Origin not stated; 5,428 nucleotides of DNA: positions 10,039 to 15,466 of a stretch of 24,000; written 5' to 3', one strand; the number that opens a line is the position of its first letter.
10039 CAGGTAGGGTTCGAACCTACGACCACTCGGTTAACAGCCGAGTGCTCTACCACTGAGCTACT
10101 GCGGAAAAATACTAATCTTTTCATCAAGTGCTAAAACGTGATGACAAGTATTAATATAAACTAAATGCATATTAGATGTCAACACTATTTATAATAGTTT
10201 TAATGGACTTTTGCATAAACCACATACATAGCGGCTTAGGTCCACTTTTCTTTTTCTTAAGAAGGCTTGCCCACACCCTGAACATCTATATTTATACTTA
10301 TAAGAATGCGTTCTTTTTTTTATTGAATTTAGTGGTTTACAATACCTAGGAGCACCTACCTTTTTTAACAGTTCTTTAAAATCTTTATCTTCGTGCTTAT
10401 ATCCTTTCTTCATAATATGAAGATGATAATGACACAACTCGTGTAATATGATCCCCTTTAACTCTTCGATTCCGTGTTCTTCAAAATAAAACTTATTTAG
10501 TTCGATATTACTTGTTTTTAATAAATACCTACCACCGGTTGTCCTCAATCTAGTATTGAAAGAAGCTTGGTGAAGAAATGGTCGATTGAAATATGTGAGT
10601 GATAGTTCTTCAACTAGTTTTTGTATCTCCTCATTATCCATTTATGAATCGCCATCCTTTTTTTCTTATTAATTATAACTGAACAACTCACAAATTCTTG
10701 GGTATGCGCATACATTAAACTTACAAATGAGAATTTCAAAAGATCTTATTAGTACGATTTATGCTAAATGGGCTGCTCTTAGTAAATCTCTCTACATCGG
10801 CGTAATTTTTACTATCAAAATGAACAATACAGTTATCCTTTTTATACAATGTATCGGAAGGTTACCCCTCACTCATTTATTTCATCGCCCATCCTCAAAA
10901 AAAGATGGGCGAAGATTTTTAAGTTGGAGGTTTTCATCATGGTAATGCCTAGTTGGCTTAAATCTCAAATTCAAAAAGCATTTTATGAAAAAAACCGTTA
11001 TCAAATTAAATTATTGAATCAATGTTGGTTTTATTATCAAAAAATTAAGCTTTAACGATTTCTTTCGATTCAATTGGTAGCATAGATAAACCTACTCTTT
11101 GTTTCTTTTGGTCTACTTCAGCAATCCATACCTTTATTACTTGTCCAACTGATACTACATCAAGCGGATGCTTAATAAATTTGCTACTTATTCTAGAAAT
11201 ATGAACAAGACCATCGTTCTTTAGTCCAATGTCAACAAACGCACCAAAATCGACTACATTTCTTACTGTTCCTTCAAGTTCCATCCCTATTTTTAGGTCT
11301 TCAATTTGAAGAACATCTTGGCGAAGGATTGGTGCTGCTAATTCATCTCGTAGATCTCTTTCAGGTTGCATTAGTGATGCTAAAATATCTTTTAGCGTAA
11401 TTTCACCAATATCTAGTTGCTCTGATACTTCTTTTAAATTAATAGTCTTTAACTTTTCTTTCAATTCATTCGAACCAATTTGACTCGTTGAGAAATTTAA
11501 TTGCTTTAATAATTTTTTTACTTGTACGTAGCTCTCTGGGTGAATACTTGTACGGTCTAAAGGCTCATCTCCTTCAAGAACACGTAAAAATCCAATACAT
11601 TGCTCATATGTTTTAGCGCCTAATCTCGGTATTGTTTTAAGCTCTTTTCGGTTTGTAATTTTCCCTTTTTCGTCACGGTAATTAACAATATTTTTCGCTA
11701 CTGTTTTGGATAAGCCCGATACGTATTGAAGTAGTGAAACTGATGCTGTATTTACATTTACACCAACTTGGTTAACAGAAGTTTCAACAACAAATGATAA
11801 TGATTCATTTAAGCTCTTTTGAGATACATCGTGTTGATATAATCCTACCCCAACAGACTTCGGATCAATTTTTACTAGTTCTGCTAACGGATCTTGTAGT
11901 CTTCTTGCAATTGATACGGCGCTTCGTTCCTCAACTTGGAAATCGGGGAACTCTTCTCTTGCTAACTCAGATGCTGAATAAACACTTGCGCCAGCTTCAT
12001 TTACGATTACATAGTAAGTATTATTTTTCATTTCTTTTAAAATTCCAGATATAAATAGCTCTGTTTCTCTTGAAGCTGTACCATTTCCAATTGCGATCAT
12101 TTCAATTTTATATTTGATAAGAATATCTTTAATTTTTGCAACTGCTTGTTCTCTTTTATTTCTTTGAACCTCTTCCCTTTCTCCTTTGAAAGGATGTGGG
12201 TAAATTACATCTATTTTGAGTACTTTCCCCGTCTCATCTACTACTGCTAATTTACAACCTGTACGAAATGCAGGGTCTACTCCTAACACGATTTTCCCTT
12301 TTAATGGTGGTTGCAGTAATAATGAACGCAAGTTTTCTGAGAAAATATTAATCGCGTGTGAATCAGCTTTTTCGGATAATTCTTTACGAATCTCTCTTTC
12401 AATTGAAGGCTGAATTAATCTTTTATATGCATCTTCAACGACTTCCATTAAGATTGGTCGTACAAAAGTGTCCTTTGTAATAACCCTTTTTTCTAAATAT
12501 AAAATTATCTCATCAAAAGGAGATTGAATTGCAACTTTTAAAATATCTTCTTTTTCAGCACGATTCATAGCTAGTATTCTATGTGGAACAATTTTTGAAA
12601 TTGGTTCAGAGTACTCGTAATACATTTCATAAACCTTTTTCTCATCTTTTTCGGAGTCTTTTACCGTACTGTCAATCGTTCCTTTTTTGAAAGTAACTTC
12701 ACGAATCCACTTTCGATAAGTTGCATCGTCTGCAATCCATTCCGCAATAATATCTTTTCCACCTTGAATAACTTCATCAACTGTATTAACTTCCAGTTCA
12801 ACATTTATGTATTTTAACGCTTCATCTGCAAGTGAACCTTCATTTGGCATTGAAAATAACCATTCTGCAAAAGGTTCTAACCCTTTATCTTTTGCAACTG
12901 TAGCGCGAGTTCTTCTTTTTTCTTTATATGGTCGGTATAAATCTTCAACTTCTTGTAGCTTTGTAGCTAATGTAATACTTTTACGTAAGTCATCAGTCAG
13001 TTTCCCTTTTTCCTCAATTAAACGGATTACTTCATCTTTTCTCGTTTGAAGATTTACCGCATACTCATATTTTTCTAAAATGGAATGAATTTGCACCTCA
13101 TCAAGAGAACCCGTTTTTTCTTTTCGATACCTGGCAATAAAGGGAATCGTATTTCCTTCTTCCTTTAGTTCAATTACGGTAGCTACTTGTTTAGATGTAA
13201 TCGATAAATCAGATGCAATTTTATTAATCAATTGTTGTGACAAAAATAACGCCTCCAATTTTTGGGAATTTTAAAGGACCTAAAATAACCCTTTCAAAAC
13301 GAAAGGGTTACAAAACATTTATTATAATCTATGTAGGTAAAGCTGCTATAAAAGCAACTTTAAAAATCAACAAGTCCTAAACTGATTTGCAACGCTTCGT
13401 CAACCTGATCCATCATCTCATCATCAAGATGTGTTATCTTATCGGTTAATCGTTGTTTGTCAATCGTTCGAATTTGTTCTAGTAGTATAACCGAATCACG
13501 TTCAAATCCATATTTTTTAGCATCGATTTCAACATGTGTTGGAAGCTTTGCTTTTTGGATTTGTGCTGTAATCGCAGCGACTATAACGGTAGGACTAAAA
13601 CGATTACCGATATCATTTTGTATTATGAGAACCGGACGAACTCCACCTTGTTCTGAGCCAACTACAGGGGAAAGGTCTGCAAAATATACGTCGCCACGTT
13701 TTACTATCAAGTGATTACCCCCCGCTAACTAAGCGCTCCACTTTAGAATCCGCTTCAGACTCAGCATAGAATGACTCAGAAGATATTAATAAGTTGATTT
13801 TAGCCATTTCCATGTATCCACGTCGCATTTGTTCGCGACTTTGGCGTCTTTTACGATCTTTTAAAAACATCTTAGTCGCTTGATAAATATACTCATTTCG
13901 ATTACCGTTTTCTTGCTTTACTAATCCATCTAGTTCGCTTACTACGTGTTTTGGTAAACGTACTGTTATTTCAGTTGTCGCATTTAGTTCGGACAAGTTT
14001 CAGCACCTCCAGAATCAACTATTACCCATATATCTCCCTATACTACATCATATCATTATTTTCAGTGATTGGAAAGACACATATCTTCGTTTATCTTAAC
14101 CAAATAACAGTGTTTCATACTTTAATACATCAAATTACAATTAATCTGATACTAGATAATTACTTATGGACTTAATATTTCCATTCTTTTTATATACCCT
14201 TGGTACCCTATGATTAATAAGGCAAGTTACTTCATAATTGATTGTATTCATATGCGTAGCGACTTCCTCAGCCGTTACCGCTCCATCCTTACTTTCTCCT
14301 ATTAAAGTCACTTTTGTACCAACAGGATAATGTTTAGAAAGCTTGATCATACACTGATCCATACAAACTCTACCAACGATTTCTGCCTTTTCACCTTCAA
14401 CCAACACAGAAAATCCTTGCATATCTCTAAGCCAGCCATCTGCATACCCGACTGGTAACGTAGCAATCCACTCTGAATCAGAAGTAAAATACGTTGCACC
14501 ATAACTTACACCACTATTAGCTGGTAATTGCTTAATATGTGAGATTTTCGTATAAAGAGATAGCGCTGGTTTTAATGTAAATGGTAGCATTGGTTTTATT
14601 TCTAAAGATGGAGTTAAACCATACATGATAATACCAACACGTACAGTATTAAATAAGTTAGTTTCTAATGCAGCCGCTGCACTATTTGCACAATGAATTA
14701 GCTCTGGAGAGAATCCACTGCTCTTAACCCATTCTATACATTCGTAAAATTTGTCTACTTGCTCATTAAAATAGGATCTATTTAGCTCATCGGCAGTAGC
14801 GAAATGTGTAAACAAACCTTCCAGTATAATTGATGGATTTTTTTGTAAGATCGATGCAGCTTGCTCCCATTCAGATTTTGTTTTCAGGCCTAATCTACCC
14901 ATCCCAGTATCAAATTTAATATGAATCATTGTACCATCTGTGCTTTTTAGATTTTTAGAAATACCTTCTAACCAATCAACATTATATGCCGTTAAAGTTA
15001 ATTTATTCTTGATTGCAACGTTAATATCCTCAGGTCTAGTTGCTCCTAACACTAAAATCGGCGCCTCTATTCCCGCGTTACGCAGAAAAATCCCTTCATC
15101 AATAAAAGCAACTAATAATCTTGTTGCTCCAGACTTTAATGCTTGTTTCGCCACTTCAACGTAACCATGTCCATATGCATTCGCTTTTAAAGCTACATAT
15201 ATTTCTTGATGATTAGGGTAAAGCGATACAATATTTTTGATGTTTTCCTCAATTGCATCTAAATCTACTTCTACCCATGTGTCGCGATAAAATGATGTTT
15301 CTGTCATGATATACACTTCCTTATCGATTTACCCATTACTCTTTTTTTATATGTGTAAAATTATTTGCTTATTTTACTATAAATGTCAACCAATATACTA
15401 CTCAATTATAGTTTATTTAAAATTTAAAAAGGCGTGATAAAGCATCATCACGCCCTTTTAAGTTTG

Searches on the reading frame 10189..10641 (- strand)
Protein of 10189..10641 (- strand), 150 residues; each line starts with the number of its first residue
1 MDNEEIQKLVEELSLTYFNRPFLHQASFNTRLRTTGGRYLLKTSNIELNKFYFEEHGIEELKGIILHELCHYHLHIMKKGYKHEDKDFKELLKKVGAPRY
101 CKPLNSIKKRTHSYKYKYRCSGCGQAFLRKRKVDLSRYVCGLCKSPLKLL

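Call 12: find_encoding_contigs(protein=window:10189-10641:-, flank=4000, max_places=10)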
Protein window:10189-10641:- (150 aa): no gene with exactly this product is on record in the collection.

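Call 26: find_homologous_proteins(query=window:10189-10641:-, max_evalue=1e-30)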
Query window:10189-10641:- (150 aa): 1834 proteins with E <= 1e-30 among 1906 candidates; the best 120 are listed.
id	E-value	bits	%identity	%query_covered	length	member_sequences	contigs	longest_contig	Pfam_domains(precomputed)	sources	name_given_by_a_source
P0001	2.3e-93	328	95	100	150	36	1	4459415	PF17283.9,PF10263.16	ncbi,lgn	ncbi:SprT family protein [Bacillus sp. AL-1R]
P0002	3.2e-80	285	81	100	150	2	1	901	PF17283.9,PF10263.16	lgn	-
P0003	1.0e-78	281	82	99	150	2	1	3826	PF17283.9,PF10263.16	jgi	jgi:SprT-like protein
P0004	3.2e-76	272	80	100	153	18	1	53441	PF17283.9,PF10263.16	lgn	-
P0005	1.4e-74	267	80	99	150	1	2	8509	PF17283.9,PF10263.16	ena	-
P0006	2.7e-74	266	79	99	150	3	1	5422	PF17283.9,PF10263.16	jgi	-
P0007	2.1e-73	263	77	99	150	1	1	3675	PF17283.9,PF10263.16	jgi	jgi:SprT-like protein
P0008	2.6e-73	263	77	99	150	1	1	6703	PF17283.9,PF10263.16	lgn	-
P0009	4.3e-72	259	77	98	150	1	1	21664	PF17283.9,PF10263.16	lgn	-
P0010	5.6e-71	255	75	99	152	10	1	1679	PF17283.9,PF10263.16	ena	-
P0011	1.6e-59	218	64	100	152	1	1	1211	PF17283.9,PF10263.16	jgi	jgi:SprT-like protein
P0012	1.2e-58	215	61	100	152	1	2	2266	PF17283.9,PF10263.16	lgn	-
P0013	1.4e-58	215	64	98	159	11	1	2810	PF17283.9,PF10263.16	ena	-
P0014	2.9e-58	214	61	100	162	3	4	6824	PF17283.9,PF10263.16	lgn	-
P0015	3.6e-58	214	64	99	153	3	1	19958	PF17283.9,PF10263.16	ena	-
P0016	4.1e-58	214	64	99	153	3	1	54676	PF17283.9,PF10263.16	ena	-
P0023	1.0e-56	209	61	98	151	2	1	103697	PF17283.9,PF10263.16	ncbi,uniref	ncbi:SprT family protein [Fredinandcohnia sp. 179-A 10B2 NHS]|uniref:SprT family protein n=1 Tax=Fre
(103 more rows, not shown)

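Call 27: find_encoding_contigs(protein=P0001, flank=3000, max_places=10)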
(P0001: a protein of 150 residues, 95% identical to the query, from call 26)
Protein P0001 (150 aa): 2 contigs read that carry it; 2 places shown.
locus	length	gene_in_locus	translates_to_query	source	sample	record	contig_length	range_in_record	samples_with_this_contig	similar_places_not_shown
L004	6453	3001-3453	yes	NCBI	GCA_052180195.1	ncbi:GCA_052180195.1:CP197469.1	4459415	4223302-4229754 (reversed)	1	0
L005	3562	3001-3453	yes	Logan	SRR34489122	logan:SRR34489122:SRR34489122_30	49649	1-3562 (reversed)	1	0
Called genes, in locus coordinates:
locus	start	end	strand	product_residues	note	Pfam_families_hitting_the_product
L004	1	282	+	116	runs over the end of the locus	PF02452:PemK_toxin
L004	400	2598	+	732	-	PF09371:Tex_N, PF22706:Tex_central_region, PF16921:Tex_YqgF, PF14639:YqgF, PF14635:HHH_7 (weak), PF12836:HHH_3, PF17674:HHH_9, PF00575:S1, +1 more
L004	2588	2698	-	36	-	PF26301:spore_CmpA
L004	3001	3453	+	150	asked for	PF10263:SprT-like, PF17283:Zn_ribbon_SprT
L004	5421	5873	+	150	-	PF12844:HTH_19, PF13560:HTH_31, PF01381:HTH_3, PF13443:HTH_26, PF07022:Phage_CI_repr (weak)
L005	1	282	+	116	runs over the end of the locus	PF02452:PemK_toxin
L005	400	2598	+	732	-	PF09371:Tex_N, PF22706:Tex_central_region, PF16921:Tex_YqgF, PF14639:YqgF, PF14635:HHH_7 (weak), PF12836:HHH_3, PF17674:HHH_9, PF00575:S1, +1 more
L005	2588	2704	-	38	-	PF26301:spore_CmpA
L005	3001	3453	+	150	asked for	PF10263:SprT-like, PF17283:Zn_ribbon_SprT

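Call 28: find_encoding_contigs(protein=P0004, flank=3000, max_places=10)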
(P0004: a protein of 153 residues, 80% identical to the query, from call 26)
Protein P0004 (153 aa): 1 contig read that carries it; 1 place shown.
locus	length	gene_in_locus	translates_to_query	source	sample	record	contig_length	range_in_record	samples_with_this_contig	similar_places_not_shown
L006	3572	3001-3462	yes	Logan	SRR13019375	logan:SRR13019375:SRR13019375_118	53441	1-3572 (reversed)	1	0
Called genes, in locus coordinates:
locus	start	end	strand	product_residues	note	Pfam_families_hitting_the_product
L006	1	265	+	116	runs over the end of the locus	PF02452:PemK_toxin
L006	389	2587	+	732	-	PF09371:Tex_N, PF22706:Tex_central_region, PF16921:Tex_YqgF, PF14639:YqgF, PF14635:HHH_7 (weak), PF12836:HHH_3, PF17674:HHH_9, PF00575:S1, +1 more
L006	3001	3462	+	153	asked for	PF10263:SprT-like, PF17283:Zn_ribbon_SprT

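Call 29: find_encoding_contigs(protein=P0009, flank=3000, max_places=10)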
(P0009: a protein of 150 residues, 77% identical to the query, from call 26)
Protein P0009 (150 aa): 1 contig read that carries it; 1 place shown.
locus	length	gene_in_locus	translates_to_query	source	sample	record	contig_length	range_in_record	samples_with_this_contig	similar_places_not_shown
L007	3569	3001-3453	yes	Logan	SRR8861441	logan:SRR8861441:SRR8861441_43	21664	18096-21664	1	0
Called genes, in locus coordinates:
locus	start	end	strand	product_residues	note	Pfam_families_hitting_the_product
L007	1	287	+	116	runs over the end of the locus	PF02452:PemK_toxin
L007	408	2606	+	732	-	PF09371:Tex_N, PF22706:Tex_central_region, PF14639:YqgF, PF16921:Tex_YqgF, PF14635:HHH_7 (weak), PF12836:HHH_3, PF17674:HHH_9, PF00575:S1, +1 more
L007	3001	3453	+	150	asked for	PF10263:SprT-like, PF17283:Zn_ribbon_SprT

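Call 39: find_encoding_contigs(protein=P0005, flank=3500, max_places=4)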
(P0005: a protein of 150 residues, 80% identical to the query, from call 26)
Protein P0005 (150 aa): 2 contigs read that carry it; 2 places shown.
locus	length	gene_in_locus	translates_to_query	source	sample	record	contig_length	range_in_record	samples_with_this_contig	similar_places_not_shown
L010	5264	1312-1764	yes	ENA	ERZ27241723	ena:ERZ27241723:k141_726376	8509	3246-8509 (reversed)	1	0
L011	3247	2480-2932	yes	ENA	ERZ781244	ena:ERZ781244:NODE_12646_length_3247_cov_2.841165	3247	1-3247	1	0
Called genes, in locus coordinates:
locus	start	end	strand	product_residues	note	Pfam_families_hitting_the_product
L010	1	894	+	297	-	?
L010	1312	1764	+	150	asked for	PF10263:SprT-like, PF17283:Zn_ribbon_SprT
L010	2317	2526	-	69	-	-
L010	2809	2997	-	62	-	PF01751:Toprim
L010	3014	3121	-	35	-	PF01751:Toprim (weak)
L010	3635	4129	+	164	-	-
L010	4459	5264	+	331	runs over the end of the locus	PF11553:DUF3231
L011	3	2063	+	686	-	?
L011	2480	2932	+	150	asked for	PF10263:SprT-like, PF17283:Zn_ribbon_SprT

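Call 40: find_encoding_contigs(protein=P0008, flank=3500, max_places=4)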
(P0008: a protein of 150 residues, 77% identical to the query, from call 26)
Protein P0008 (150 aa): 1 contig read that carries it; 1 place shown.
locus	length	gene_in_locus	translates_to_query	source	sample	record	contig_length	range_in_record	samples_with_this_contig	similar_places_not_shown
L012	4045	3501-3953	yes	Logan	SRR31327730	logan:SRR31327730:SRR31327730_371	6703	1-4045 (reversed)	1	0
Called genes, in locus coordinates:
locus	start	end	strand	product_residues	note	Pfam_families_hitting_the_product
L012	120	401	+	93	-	-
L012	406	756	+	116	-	PF02452:PemK_toxin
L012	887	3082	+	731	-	PF09371:Tex_N, PF22706:Tex_central_region, PF16921:Tex_YqgF, PF14639:YqgF, PF12836:HHH_3, PF17674:HHH_9, PF00575:S1, PF23459:S1_RRP5, +1 more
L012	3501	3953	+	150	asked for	PF10263:SprT-like, PF17283:Zn_ribbon_SprT (weak)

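Call 41: find_encoding_contigs(protein=P0006, flank=3500, max_places=4)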
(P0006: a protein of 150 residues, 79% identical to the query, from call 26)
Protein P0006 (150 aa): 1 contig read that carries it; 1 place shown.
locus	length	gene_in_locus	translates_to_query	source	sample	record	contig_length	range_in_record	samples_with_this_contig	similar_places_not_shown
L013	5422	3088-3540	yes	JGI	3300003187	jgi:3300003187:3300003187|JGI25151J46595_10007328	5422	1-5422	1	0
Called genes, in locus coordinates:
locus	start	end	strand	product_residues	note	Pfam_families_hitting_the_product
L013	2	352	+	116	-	PF02452:PemK_toxin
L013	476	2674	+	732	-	PF09371:Tex_N, PF22706:Tex_central_region, PF16921:Tex_YqgF, PF14639:YqgF, PF14635:HHH_7 (weak), PF12836:HHH_3, PF17674:HHH_9, PF00575:S1, +1 more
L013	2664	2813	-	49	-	PF26301:spore_CmpA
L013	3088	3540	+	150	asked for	PF10263:SprT-like, PF17283:Zn_ribbon_SprT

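Call 50: find_encoding_contigs(protein=P0023, flank=3000, max_places=2)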
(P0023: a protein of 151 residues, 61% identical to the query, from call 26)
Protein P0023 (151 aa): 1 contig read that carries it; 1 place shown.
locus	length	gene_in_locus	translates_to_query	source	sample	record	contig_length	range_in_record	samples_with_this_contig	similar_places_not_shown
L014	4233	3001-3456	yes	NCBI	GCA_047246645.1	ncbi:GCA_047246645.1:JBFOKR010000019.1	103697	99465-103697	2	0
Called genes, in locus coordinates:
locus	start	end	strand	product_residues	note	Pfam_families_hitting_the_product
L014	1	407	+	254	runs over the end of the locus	PF04542:Sigma70_r2, PF04539:Sigma70_r3, PF04545:Sigma70_r4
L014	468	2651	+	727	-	PF09371:Tex_N, PF22706:Tex_central_region, PF14639:YqgF, PF16921:Tex_YqgF, PF14635:HHH_7, PF12836:HHH_3, PF17674:HHH_9, PF00575:S1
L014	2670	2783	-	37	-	PF26301:spore_CmpA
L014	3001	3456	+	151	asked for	PF10263:SprT-like, PF17283:Zn_ribbon_SprT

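Call 51: find_encoding_contigs(protein=P0016, flank=3000, max_places=2)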
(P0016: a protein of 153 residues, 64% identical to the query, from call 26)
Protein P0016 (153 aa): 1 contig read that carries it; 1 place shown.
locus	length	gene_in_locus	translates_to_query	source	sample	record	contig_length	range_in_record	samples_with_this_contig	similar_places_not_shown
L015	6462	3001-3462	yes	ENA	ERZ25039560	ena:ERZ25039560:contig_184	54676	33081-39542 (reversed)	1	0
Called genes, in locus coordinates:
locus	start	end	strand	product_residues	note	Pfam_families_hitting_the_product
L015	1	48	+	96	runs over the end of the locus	PF27083:MazE_antitoxin_C (weak)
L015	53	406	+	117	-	PF02452:PemK_toxin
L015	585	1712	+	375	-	PF09371:Tex_N, PF22706:Tex_central_region, PF16921:Tex_YqgF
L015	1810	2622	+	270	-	PF16921:Tex_YqgF, PF14635:HHH_7, PF03934:T2SSK (weak), PF12836:HHH_3, PF17674:HHH_9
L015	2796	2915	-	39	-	PF26301:spore_CmpA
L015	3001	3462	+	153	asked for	PF10263:SprT-like, PF17283:Zn_ribbon_SprT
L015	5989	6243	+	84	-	-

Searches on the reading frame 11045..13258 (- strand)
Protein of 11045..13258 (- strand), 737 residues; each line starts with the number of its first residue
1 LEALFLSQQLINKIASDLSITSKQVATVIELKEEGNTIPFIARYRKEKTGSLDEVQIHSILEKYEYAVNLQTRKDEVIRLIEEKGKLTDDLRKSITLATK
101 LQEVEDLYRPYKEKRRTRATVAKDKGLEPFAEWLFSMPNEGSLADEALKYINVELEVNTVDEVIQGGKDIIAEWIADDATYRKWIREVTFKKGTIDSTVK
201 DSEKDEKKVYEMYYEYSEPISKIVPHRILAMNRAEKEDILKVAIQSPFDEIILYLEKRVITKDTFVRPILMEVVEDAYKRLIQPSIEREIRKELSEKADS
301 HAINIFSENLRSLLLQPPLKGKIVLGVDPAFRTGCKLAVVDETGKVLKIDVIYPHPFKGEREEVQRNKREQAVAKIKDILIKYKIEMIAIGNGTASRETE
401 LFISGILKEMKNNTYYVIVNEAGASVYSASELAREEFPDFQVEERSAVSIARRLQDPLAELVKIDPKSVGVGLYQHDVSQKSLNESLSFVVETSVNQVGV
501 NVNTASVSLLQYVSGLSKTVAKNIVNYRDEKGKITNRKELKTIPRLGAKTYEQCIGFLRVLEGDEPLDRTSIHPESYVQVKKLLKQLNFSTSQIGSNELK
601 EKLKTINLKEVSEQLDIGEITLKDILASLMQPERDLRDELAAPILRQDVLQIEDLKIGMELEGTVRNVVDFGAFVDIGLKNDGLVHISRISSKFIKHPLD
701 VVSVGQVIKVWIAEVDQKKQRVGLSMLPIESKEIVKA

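Call 70: search_protein_families(library=pfam, proteins=[window:11045-13258:-], max_evalue=0.00001)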
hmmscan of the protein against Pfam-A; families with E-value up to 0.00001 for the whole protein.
window:11045-13258:- (737 aa): 9 families
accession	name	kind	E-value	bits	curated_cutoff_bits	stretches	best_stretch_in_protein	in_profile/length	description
PF16921.10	Tex_YqgF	-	7.4e-54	182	27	1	322-455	1-126/126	Tex protein YqgF-like domain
PF09371.15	Tex_N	-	2.8e-28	97.9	32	1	9-82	2-75/75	Tex-like protein N-terminal domain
PF12836.13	HHH_3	-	3.4e-28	98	27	1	495-559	1-65/65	Helix-hairpin-helix motif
PF22706.1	Tex_central_region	-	3.6e-28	99.2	27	1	145-306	8-178/178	Tex central region-like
PF17674.7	HHH_9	-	9.3e-21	74.9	23.1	1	565-637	1-70/70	HHH domain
PF00575.29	S1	-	1.3e-17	64.3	22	1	656-726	3-73/74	S1 RNA binding domain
PF14639.11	YqgF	-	6.9e-09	36.1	35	1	340-462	26-147/150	Holliday-junction resolvase-like of SPT6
PF14635.12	HHH_7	-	8.5e-08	32.9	27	1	471-560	8-103/104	Helix-hairpin-helix motif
PF23459.1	S1_RRP5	-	9.2e-07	29.8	27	1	656-725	2-71/72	RRP5 S1 domain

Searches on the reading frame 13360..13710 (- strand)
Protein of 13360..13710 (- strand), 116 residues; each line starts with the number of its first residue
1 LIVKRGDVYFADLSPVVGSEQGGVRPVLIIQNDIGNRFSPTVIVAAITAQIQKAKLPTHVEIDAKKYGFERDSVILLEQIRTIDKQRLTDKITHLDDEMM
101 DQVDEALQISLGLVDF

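Call 70: search_protein_families(library=pfam, proteins=[window:13360-13710:-], max_evalue=0.00001)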
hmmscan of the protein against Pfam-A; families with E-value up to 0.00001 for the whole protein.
window:13360-13710:- (116 aa): 1 family
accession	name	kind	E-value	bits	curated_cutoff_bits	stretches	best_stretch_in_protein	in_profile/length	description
PF02452.23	PemK_toxin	-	7.5e-39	132.7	23.1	1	4-111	1-109/109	PemK-like, MazF-like toxin of type II toxin-antitoxin system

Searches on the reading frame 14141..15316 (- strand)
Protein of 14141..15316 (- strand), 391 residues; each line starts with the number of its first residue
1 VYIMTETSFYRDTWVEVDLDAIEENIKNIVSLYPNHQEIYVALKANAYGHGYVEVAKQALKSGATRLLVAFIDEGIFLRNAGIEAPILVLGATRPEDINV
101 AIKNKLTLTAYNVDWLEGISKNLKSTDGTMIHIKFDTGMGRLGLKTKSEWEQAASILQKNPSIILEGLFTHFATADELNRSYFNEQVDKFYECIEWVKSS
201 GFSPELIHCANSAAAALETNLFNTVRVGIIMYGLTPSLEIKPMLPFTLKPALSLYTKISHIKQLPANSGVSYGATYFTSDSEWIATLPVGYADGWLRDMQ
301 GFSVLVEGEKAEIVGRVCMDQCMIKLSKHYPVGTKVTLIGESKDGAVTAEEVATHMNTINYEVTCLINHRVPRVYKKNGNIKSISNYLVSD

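Call 70: search_protein_families(library=pfam, proteins=[window:14141-15316:-], max_evalue=0.00001)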
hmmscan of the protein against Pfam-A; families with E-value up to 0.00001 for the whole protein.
window:14141-15316:- (391 aa): 2 families
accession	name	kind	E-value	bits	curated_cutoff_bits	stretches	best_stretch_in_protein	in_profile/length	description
PF01168.26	Ala_racemase_N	-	2.4e-66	224.1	24.1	1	17-236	1-220/220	Alanine racemase, N-terminal domain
PF00842.27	Ala_racemase_C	-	2.6e-44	150.3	25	1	251-375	1-127/127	Alanine racemase, C-terminal domain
